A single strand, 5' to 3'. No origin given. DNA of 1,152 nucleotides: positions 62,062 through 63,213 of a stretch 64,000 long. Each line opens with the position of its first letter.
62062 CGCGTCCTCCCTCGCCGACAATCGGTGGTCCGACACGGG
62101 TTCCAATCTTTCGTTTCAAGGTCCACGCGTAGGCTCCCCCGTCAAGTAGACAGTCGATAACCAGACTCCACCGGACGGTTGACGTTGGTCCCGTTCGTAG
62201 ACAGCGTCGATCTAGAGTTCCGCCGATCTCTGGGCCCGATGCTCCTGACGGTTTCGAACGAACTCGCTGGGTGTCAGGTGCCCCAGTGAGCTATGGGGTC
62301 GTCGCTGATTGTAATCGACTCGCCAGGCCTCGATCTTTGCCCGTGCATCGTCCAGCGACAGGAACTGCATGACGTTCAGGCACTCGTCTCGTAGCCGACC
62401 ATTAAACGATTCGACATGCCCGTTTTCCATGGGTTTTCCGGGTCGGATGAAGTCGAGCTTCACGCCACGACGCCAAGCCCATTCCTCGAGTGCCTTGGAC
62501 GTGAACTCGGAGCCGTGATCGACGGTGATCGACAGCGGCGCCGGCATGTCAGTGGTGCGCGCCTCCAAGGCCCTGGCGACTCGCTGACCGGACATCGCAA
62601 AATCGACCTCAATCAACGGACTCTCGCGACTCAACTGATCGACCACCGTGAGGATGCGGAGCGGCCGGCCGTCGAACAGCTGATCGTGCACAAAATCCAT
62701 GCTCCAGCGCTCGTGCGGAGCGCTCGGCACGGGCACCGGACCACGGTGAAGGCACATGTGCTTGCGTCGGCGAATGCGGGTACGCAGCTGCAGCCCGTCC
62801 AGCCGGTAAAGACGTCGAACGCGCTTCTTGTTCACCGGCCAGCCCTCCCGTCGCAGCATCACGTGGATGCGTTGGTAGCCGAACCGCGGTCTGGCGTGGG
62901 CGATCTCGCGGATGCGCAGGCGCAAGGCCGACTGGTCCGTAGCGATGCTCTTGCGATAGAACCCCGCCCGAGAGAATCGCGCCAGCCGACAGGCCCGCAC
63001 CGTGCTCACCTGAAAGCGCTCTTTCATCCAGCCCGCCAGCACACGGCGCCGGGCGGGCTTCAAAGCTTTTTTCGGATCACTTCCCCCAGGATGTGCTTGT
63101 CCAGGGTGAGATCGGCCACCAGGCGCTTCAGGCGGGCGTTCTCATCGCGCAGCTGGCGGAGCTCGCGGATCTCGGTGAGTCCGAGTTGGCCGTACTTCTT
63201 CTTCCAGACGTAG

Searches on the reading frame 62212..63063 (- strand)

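Call 81: search_protein_families(library=pfam, proteins=[window:62212-63063:-], max_evalue=0.000001)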
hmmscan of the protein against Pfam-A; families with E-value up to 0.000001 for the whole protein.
window:62212-63063:- (283 aa): 4 families
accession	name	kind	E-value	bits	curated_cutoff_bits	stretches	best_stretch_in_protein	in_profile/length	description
PF13683.12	rve_3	-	1.5e-30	105.2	26.5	1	199-265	1-67/67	Integrase core domain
PF00665.32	rve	-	3.6e-21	75.8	32.6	1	114-211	2-102/102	Integrase core domain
PF13276.12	HTH_21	-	1e-12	48.6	28.1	1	46-98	5-59/60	HTH-like domain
PF13333.12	rve_2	-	3.4e-07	30.7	22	1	218-268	1-51/56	Integrase core domain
